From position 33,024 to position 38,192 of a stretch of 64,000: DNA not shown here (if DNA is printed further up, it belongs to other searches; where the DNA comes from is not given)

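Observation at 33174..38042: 1622-aa cytoplasmic giant: unknown N-terminal domain, a roughly 700-aa coiled-coil stalk, and a MoxR/AAA_5-like ATPase head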

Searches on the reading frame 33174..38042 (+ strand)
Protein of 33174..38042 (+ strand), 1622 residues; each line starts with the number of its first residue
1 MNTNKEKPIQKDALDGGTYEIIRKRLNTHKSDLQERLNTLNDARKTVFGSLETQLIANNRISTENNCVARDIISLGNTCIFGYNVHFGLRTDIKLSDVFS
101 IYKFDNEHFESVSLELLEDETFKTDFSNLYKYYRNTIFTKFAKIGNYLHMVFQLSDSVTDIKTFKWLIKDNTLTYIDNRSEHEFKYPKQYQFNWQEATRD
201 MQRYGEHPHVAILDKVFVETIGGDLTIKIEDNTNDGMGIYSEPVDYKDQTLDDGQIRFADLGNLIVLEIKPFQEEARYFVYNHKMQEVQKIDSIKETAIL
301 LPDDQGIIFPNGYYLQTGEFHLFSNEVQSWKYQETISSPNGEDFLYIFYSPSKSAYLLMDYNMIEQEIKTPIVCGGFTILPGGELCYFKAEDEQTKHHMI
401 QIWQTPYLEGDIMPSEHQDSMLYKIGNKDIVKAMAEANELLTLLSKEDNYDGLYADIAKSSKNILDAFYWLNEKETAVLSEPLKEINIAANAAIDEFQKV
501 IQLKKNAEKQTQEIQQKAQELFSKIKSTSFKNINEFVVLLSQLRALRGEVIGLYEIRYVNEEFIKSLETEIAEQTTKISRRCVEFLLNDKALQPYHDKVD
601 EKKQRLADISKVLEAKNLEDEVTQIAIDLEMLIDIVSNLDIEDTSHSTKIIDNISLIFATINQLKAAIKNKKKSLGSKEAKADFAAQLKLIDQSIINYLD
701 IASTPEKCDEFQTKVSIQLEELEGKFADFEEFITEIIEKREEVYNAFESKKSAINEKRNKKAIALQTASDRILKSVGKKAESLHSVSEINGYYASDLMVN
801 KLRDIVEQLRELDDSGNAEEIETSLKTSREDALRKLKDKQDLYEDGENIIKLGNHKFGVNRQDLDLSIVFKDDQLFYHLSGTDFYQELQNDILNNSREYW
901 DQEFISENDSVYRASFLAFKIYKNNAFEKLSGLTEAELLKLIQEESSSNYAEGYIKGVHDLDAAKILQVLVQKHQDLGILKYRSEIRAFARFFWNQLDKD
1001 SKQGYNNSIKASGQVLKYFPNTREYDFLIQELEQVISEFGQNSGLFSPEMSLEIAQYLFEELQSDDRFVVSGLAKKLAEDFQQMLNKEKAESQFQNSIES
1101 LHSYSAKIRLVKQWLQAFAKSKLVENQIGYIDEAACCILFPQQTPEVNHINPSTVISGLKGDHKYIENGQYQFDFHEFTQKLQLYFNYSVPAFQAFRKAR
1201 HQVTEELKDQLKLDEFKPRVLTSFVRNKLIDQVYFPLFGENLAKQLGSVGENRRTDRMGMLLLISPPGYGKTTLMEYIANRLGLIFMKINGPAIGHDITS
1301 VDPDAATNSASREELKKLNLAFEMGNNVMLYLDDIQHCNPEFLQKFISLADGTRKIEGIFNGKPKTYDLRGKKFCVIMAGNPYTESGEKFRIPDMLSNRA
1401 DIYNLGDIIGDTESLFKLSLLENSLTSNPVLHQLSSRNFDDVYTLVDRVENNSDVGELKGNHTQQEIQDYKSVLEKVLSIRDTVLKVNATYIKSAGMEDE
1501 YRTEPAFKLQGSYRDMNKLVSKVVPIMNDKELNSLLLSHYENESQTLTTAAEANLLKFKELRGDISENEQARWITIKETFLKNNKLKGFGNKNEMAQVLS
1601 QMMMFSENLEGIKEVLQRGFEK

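Call 5: search_protein_families(library=pfam, proteins=[window:33174-38042:+], max_evalue=0.01)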
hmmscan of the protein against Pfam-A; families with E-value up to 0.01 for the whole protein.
window:33174-38042:+ (1622 aa): 6 families
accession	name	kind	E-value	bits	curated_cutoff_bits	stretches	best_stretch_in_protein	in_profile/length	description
PF12458.13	DUF3686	-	5.5e-180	599.1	25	1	32-469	1-448/448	ATPase involved in DNA repair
PF25472.1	DUF7902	-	1.1e-25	90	26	1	590-674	1-85/85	Domain of unknown function (DUF7902)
PF00004.35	AAA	-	1.4e-07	32.5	21.2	1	1261-1382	1-110/131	ATPase family associated with various cellular activities (AAA)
PF07728.20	AAA_5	-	2e-07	31.6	22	1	1261-1385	2-126/139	AAA domain (dynein-related subfamily)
PF13401.12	AAA_22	-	4.7e-05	24.1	27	1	1257-1366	4-126/130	AAA domain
PF05496.18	RuvB_N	-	0.00016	21.9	27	1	1252-1296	27-71/159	Holliday junction DNA helicase RuvB P-loop domain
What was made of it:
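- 33267..34580 (+): N-terminal DUF3686 domain (aa 32-469): helix 16-48, then about 28 strands. It is beta-propeller-like. Pfam PF12458 at E=5.5e-180 (call 5).
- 34602..35699 (+): All-helical region (aa 477-842): 12 helices of 10-52 residues. It includes DUF7902 (aa 590-674, nt 34941-35195). Pfam PF25472 at E=1e-25 (call 5).
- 36609..38036 (+): AAA+ head: small beta unit and long helix (aa 1146-1211), alpha/beta core (aa 1261-1403), and an extended helical lid reaching aa 1621. Pfam AAA 32.5 bits and AAA_5 31.6 bits (call 5).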

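Call 6: search_protein_families(library=ncbifam, proteins=[window:33174-38042:+], max_evalue=0.01)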
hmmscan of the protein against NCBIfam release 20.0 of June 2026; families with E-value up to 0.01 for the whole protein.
window:33174-38042:+ (1622 aa): 4 families
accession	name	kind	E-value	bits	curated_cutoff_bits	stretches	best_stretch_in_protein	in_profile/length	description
NF000868.0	PRK00080.1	equivalog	0.0001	21.3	282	1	1252-1296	45-89/330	Holliday junction branch migration DNA helicase RuvB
TIGR00635.1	ruvB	equivalog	0.00053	19.1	299.05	1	1253-1295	25-67/305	Holliday junction branch migration DNA helicase RuvB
NF009883.0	PRK13341.1-4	equivalog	0.00088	17.3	668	1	1254-1315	51-112/729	AAA family ATPase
TIGR01243.1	CDC48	subfamily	0.0012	17.2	802.65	1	1261-1295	215-249/733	CDC48 family AAA ATPase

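Call 8: search_protein_families(library=padloc, proteins=[window:33174-38042:+], max_evalue=0.01)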
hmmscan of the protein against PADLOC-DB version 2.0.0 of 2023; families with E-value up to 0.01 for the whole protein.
window:33174-38042:+ (1622 aa): 1 family
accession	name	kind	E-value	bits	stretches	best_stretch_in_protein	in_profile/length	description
PDLC04232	IetA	-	0.00014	19.4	1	1260-1289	118-147/330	-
